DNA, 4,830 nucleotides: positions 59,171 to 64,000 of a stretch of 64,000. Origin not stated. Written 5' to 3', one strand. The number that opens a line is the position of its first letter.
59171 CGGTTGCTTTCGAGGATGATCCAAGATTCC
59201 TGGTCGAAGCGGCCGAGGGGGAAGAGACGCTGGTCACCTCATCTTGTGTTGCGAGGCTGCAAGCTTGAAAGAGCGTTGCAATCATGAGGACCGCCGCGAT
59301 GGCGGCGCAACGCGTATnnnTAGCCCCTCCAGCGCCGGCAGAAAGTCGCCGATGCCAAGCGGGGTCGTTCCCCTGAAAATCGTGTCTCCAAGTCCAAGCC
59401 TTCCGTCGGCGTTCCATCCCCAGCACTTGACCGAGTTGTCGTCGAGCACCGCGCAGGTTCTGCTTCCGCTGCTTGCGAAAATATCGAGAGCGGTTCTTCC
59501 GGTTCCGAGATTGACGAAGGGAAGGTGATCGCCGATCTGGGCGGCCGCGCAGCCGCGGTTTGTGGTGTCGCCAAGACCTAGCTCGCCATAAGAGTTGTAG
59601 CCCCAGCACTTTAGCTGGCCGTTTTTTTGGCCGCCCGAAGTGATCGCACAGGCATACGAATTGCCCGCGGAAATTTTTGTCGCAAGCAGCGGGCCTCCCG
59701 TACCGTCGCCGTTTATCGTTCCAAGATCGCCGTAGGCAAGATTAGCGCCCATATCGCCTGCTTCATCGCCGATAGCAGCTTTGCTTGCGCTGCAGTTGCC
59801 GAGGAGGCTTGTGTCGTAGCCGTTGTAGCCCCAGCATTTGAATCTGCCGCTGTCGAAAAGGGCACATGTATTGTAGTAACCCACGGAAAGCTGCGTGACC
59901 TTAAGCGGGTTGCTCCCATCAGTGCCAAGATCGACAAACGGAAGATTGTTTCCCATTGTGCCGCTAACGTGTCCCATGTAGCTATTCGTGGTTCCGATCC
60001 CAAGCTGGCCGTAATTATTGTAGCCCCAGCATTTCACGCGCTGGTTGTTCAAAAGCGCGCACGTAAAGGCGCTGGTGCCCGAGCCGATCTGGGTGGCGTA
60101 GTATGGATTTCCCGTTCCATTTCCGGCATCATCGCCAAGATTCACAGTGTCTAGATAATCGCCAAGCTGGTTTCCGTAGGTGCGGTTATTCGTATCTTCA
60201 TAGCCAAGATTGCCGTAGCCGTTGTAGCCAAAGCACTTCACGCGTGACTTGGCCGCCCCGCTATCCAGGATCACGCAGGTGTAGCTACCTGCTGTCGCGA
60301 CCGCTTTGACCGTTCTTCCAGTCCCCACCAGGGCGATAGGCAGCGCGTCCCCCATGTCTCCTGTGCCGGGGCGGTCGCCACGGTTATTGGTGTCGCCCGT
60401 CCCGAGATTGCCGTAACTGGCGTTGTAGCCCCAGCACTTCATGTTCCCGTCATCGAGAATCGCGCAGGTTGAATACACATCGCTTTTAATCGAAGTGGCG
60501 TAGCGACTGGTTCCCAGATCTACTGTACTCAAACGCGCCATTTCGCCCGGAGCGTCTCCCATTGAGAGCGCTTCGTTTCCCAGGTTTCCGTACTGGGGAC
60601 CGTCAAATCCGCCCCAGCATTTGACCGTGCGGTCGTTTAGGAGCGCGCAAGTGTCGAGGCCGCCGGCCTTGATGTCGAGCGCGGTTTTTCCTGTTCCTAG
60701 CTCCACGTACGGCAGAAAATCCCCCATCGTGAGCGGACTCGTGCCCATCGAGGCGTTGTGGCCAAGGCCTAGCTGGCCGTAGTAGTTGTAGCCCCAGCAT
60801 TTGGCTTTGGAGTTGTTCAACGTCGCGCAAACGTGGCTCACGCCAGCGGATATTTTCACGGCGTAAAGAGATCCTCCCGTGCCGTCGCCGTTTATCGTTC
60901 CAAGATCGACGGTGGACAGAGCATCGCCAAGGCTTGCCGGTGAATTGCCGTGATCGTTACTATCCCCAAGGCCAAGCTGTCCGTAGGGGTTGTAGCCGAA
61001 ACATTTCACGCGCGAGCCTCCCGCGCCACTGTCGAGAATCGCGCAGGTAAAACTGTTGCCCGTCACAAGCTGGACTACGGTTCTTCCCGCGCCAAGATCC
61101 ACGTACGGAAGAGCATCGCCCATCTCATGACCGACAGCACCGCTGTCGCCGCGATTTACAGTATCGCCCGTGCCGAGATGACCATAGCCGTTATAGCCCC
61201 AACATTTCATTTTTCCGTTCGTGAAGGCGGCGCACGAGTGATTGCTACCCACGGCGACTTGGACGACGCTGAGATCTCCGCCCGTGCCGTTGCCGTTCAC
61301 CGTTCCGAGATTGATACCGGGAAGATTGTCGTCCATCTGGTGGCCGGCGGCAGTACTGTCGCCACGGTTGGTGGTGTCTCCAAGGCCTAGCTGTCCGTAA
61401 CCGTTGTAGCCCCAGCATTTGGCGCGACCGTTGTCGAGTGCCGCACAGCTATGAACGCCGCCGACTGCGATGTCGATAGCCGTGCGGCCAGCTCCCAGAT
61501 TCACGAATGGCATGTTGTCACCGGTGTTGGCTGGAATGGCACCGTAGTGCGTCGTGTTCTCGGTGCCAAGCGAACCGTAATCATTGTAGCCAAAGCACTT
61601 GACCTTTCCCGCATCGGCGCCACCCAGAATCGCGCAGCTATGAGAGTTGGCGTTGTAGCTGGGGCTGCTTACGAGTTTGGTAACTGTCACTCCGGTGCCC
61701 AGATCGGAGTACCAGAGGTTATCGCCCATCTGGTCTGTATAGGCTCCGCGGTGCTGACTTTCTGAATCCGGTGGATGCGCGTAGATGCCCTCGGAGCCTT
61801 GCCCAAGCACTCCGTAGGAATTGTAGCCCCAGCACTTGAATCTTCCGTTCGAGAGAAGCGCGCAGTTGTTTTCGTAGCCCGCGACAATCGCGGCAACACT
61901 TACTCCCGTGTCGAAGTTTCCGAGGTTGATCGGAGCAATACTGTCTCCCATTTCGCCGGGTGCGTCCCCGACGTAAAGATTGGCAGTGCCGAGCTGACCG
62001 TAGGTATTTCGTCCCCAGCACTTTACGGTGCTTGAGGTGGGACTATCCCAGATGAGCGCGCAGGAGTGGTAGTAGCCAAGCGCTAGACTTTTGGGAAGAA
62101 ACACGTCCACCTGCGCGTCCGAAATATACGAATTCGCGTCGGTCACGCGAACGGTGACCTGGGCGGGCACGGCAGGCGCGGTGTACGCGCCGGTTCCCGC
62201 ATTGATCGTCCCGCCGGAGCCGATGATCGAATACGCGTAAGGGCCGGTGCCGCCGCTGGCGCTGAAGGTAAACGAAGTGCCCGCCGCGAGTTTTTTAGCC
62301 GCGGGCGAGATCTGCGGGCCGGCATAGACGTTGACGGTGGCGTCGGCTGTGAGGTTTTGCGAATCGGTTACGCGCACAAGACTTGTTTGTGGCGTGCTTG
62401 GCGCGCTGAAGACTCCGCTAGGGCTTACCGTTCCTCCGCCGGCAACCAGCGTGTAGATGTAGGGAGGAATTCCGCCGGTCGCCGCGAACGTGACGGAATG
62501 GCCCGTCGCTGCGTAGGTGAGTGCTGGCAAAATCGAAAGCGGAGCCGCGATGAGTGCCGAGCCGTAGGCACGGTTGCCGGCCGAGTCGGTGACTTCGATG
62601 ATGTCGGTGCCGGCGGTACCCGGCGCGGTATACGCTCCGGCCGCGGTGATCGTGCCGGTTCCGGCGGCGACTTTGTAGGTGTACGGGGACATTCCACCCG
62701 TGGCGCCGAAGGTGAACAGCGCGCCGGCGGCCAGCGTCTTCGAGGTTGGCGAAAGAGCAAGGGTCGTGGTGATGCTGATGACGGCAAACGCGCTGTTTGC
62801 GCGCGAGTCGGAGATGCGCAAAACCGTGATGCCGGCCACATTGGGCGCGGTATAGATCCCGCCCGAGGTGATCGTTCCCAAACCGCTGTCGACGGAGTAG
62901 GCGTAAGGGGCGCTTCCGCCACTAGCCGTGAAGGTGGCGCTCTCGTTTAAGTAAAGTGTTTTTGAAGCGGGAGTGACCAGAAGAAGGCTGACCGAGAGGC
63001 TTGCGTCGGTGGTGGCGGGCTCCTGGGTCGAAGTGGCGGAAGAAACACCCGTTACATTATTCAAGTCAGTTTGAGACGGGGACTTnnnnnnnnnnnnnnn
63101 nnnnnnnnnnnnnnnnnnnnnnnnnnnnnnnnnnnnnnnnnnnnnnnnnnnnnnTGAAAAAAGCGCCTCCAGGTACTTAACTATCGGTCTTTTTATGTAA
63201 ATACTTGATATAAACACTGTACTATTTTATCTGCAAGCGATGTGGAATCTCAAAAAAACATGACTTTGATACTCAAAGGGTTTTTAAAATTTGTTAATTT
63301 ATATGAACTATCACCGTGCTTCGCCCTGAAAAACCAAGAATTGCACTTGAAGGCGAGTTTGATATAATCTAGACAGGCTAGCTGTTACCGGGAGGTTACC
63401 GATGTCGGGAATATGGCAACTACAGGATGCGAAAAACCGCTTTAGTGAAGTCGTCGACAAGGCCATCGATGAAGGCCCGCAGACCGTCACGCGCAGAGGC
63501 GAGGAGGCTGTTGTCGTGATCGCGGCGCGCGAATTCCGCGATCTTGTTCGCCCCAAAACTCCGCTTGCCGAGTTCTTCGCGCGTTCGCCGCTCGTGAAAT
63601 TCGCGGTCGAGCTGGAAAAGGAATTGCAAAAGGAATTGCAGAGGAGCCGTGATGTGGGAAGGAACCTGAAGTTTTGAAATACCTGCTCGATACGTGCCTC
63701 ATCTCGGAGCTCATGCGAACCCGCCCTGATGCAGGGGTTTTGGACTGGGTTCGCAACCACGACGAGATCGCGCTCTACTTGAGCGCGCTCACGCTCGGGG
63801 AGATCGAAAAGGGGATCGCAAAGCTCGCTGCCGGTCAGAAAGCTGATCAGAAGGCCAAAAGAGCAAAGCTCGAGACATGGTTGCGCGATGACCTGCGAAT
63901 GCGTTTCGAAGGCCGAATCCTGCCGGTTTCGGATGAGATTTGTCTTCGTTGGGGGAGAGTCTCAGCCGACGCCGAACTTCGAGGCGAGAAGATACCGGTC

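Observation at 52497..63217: Tandem, translationally coupled giant RCC1-propeller / Ig-domain cell-surface proteins (about 10.7 kb, roughly 42 RCC1 blades)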

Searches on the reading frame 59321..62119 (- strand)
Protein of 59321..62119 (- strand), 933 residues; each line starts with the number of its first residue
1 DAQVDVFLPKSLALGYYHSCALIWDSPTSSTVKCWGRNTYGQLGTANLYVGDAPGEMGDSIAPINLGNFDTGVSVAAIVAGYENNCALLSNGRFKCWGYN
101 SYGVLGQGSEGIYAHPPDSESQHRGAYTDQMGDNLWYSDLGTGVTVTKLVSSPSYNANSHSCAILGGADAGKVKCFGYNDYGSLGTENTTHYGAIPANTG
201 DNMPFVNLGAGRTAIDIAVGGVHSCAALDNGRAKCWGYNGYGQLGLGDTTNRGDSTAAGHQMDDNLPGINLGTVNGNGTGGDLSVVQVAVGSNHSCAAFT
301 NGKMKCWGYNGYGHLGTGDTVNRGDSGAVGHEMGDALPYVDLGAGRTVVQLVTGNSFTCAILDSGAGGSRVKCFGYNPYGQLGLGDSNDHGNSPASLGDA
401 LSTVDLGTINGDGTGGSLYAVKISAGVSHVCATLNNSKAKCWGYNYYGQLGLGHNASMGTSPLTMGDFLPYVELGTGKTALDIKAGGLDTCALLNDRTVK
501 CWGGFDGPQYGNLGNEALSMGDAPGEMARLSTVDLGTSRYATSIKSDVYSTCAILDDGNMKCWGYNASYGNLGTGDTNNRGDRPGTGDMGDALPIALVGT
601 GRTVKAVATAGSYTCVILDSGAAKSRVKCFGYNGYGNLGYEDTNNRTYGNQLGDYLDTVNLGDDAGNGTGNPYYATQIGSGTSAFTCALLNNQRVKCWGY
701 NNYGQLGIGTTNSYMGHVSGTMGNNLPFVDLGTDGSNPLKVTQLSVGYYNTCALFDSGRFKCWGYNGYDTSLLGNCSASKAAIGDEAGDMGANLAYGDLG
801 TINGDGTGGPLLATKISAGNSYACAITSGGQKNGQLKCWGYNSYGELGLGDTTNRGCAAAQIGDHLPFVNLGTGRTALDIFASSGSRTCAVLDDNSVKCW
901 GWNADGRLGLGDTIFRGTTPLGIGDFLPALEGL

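Call 42: predict_structure(alignment_id=A1)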
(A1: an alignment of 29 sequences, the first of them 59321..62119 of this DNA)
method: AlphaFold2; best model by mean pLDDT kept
length: 933 residues; sequences in the alignment: 29
mean_pLDDT: 87.9   pTM: 0.83
mean pLDDT of the five models: 87.9, 87.2, 86.1, 85.3, 73.3
residues with pLDDT >= 90: 536; 70-90: 328; 50-70: 53; < 50: 16
segments of 3 or more residues with pLDDT < 50: 111-120, 275-280
pLDDT, mean of each block of 10 residues (from residue 1): 77 93 92 89 80 87 90 93 92 92 79 43 81 89 92 72 94 92 90 86 90 93 93 93 92 85 79 55 85 94 93 95 76 86 87 95 78 96 96 91 89 80 95 94 94 93 93 94 93 96 75 86 88 90 92 95 86 88 71 90 91 89 81 94 90 90 78 92 93 94 90 86 92 87 93 94 85 64 85 89 84 93 91 91 93 86 90 94 93 95 91 90 90 79
secondary structure, 60 per line:
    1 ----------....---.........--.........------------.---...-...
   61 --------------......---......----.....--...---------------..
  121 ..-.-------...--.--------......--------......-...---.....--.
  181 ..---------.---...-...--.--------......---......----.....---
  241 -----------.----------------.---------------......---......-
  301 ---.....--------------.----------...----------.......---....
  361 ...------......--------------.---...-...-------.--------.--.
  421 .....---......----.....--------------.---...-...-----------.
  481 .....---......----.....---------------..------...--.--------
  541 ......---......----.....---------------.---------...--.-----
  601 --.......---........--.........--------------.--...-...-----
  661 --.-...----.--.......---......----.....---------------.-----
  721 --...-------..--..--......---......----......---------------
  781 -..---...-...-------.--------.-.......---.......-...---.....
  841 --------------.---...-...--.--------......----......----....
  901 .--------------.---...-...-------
elements in order (helices of 4 or more, strands of 3 or more residues): E11-14 E18-26 E29-37 E75-80 E84-89 E94-98 H119-122 E146-151 E160-165 E173-177 E214-219 E223-228 E233-237 E285-290 E294-299 E304-308 E347-353 E357-363 E370-375 E420-425 E429-434 E439-443 E480-485 E489-494 E499-503 E541-546 E550-555 E560-564 E603-609 E613-620 E623-631 E675-681 E685-690 E695-699 E741-746 E750-755 E760-765 E812-818 E822-828 E836-840 E877-882 E887-892 E897-901

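Call 46: fold_search(model_id=the predicted structure, library=pdb)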
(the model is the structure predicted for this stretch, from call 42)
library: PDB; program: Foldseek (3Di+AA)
matches with E <= 10: 1175; with E <= 0.001: 611
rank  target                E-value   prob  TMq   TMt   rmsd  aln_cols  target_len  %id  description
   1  4dnw_B                9.7e-27  1.00  0.34  0.81   5.4       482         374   23  Crystal structure of UVB-resistance protein UVR8 (released 2012-03-07)
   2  4nc4_A                4.4e-26  1.00  0.34  0.82   4.5       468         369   24  Crystal structure of photoreceptor AtUVR8 mutant W285F and light-induced structural changes at 120K (released 2016-10-26)
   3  6xzl                  7.7e-26  1.00  0.29  0.69  12.9       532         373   20  Arabidopsis UV-B photoreceptor UVR8 mutant D96N D107N (released 2021-01-13)
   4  7vgg_B                1.3e-25  1.00  0.34  0.82   4.1       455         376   25  Cryo-EM structure of Ultraviolet-B activated UVR8 in complex with COP1 (released 2022-05-04)
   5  8gqe_B                1.7e-25  1.00  0.34  0.78   4.3       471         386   23  Crystal structure of the W285A mutant of UVR8 in complex with RUP2 (released 2022-09-14)
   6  6dd7_A                1.9e-25  1.00  0.31  0.75  12.5       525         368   20  Crystal structure of plant UVB photoreceptor UVR8 from in situ serial Laue diffraction (released 2018-07-18)
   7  4dnw_A                3.3e-25  1.00  0.33  0.81   5.9       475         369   23  Crystal structure of UVB-resistance protein UVR8 (released 2012-03-07)
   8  4d9s_B                3.7e-25  1.00  0.30  0.70  12.7       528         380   21  Crystal structure of Arabidopsis thaliana UVR8 (UV Resistance locus 8) (released 2012-04-04)
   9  4dnv_B                4.1e-25  1.00  0.34  0.84   4.1       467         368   23  Crystal structure of the W285F mutant of UVB-resistance protein UVR8 (released 2012-03-07)
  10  4d9s_A                4.9e-25  1.00  0.34  0.79   4.8       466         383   24  Crystal structure of Arabidopsis thaliana UVR8 (UV Resistance locus 8) (released 2012-04-04)
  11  4dnu                  6.8e-25  1.00  0.34  0.82   4.5       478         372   23  Crystal structure of the W285A mutant of UVB-resistance protein UVR8 (released 2012-03-07)
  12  6xzn_A                2.2e-24  1.00  0.28  0.69  12.7       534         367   20  Arabidopsis UV-B photoreceptor UVR8 mutant G101S W285A (released 2021-01-13)
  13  6xzm_A                8.8e-24  1.00  0.30  0.72  11.0       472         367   20  Arabidopsis UV-B photoreceptor UVR8 mutant D96N D107N W285A (released 2021-01-13)
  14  4dnv_A                1.2e-23  1.00  0.22  0.48  18.9       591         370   18  Crystal structure of the W285F mutant of UVB-resistance protein UVR8 (released 2012-03-07)
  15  6xzn_B                5.0e-23  1.00  0.29  0.71  12.9       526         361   21  Arabidopsis UV-B photoreceptor UVR8 mutant G101S W285A (released 2021-01-13)
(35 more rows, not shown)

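Call 52: search_solved_structures(query=window:59321-62119:-, max_evalue=0.00001)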
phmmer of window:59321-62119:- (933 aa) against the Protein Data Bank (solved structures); distinct sequences matched with E-value up to 0.00001: 17.
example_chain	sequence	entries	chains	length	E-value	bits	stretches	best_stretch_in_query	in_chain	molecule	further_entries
4dnu_A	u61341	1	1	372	5.5e-15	57.8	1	284-458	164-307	AT5g63860/MGI19_6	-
6xzm_A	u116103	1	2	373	5.8e-15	57.8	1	216-458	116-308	Ultraviolet-B receptor UVR8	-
4nc4_A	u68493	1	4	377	6.3e-15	57.6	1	216-458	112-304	Ultraviolet-B receptor UVR8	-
4dnv_A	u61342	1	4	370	7.2e-15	57.4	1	284-458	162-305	AT5g63860/MGI19_6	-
7vgg_B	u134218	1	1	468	1.4e-14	56.5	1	172-458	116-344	Ultraviolet-B receptor UVR8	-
8gqe_B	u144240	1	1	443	1.5e-14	56.4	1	216-458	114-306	Ultraviolet-B receptor UVR8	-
4d9s_A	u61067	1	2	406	1.8e-14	56.1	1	216-458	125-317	UVB-resistance protein UVR8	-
6xzn_A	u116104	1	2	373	2.1e-14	55.9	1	216-458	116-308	Ultraviolet-B receptor UVR8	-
4dnw_A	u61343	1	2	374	2.1e-14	55.9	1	216-458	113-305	AT5g63860/MGI19_6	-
6xzl_A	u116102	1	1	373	2.2e-14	55.8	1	216-458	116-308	Ultraviolet-B receptor UVR8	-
4naa_A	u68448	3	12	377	2.2e-14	55.8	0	284-458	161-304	Ultraviolet-B receptor UVR8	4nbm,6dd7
4o2w_A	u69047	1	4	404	9.8e-11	43.8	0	208-267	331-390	E3 ubiquitin-protein ligase HERC1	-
5hq2_K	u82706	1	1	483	3e-09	38.8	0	214-309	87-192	Guanine nucleotide exchange factor SRM1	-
3of7_A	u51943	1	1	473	3.3e-09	38.7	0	214-309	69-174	Regulator of chromosome condensation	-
5t94_A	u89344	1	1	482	3.4e-09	38.7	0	214-309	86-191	Guanine nucleotide exchange factor SRM1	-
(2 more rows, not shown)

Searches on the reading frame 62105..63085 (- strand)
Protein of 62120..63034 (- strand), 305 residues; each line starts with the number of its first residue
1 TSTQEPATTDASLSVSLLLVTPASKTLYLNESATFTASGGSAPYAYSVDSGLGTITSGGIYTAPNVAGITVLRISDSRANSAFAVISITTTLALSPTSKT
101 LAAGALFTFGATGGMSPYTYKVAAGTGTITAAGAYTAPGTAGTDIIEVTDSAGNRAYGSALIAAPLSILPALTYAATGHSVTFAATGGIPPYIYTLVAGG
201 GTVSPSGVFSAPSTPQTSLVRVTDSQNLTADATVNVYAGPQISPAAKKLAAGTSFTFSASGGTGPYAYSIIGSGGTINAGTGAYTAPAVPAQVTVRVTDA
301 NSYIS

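Call 19: search_protein_families(library=pfam, proteins=[window:62120-63034:-], max_evalue=10)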
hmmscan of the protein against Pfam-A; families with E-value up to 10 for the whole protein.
window:62120-63034:- (305 aa): 1 family
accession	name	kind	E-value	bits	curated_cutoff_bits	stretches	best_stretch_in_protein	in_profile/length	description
PF13573.12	SprB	-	0.00015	21.8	28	3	32-51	16-35/37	SprB repeat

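Call 43: predict_structure(alignment_id=A2)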
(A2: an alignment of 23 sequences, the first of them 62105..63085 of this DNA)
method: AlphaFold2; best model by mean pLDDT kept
length: 327 residues; sequences in the alignment: 23
mean_pLDDT: 88.7   pTM: 0.59
mean pLDDT of the five models: 88.7, 88.7, 88.7, 88.1, 87.7
residues with pLDDT >= 90: 256; 70-90: 39; 50-70: 3; < 50: 29
segments of 3 or more residues with pLDDT < 50: 4-30
pLDDT, mean of each block of 10 residues (from residue 1): 42 37 43 85 94 95 97 97 96 96 95 94 94 95 96 95 96 96 92 89 94 96 94 94 94 89 92 91 92 94 93 91 92
secondary structure, 60 per line:
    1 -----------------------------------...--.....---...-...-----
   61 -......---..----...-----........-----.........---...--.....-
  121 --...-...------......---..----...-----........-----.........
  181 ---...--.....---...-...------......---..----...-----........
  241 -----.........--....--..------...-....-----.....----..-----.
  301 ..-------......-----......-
elements in order: E36-38 E41-45 E49-51 E53-55 E62-67 E77-79 E85-92 E98-106 E110-112 E115-119 E123-125 E127-129 E136-141 E151-153 E159-166 E172-180 E184-186 E189-193 E197-199 E201-203 E210-215 E225-227 E233-240 E246-254 E257-260 E271-273 E275-278 E284-288 E300-302 E310-315 E321-326

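Call 47: fold_search(model_id=the predicted structure, library=pdb)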
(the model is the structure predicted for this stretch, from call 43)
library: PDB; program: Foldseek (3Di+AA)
matches with E <= 10: 1785; with E <= 0.001: 236
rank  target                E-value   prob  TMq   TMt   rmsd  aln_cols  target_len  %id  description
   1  7r5k_10               1.2e-13  1.00  0.34  0.09  15.7       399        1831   14  Human nuclear pore complex (constricted) (released 2022-06-22)
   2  5erp_B                2.9e-13  1.00  0.23  0.19  18.5       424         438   11  Crystal structure of human Desmocollin-2 ectodomain fragment EC2-5 (released 2016-06-15)
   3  9hcj_10               7.1e-13  1.00  0.32  0.10  12.2       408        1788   11  D. discoideum nuclear pore complex (released 2024-12-25)
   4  3q2v_B                1.8e-12  1.00  0.24  0.20  16.7       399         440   14  Crystal structure of mouse E-cadherin ectodomain (released 2011-04-06)
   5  8d40_A                1.9e-12  1.00  0.22  0.18  17.7       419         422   13  Crystal structure of human CELSR1 EC1-4 (released 2023-08-30)
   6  6e6b_A                2.4e-12  1.00  0.21  0.14  19.4       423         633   15  Crystal structure of the Protocadherin GammaB4 extracellular domain (released 2019-04-10)
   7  3q2v_A                5.0e-12  1.00  0.23  0.17  16.5       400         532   14  Crystal structure of mouse E-cadherin ectodomain (released 2011-04-06)
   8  5iry_A                8.7e-12  1.00  0.24  0.17  16.9       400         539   13  Crystal structure of human Desmocollin-1 ectodomain (released 2016-06-22)
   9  5dzv_A                9.6e-12  1.00  0.22  0.15  19.7       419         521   14  Protocadherin alpha 7 extracellular cadherin domains 1-5 (released 2016-05-04)
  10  8egw_B                1.0e-11  1.00  0.21  0.18  17.5       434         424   12  Complex of Fat4(EC1-4) bound to Dchs1(EC1-3) (released 2023-02-22)
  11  5szr_A                1.9e-11  1.00  0.22  0.18  17.9       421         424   13  Protocadherin Gamma B2 extracellular cadherin domains 3-6 (released 2016-10-19)
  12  6vg1_A                2.4e-11  1.00  0.21  0.13  18.5       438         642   13  xenopus protocadherin 8.1 EC1-6 (released 2020-03-11)
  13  5t9t_B                2.5e-11  1.00  0.20  0.14  20.5       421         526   14  Protocadherin Gamma B2 extracellular cadherin domains 1-5 (released 2016-10-19)
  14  5szp_A                2.7e-11  1.00  0.23  0.20  17.0       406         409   12  Protocadherin Gamma B7 extracellular cadherin domains 1-4 P21 crystal form (released 2016-10-19)
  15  6e6b_B                2.7e-11  1.00  0.20  0.13  19.5       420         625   14  Crystal structure of the Protocadherin GammaB4 extracellular domain (released 2019-04-10)
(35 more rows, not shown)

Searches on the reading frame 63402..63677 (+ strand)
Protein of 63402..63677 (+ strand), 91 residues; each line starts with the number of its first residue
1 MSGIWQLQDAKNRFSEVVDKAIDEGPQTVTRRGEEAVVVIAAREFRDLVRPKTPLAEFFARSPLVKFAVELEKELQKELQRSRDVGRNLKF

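Call 57: search_protein_families(library=pfam, proteins=[window:63402-63677:+], max_evalue=0.1)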
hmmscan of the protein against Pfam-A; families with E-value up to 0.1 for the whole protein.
window:63402-63677:+ (91 aa): 2 families
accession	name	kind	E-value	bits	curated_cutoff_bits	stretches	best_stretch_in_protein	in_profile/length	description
PF02604.26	PhdYeFM_antitox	-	2.1e-13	50.3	29.8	1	4-63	3-62/74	Antitoxin Phd_YefM, type II toxin-antitoxin system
PF12910.14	PHD_like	-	0.072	13.5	27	1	6-49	6-51/141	Antitoxin of toxin-antitoxin, RelE / RelB, TA system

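Call 76: find_encoding_contigs(protein=window:63402-63677:+, flank=10000, max_places=3)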
Protein window:63402-63677:+ (91 aa): 2 contigs read that carry it; 2 places shown.
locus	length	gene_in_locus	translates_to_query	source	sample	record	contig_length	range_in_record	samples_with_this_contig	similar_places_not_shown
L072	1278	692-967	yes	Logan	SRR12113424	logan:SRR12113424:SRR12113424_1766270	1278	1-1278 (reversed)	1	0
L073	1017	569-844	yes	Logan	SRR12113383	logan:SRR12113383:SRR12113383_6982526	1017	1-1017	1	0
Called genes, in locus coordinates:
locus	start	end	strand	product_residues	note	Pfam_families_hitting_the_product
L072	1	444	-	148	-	?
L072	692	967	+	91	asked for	PF02604:PhdYeFM_antitox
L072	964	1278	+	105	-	?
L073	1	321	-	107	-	?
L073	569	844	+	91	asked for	PF02604:PhdYeFM_antitox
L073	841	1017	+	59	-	?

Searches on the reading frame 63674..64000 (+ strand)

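Call 88: search_protein_families(library=pfam, proteins=[window:63674-64000:+], max_evalue=0.001)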
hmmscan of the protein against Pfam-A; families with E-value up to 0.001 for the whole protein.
window:63674-64000:+ (109 aa): 1 family
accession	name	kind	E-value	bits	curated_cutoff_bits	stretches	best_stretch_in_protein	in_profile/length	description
PF01850.27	PIN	-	8.8e-08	33.2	23.6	1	3-101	1-88/120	PIN domain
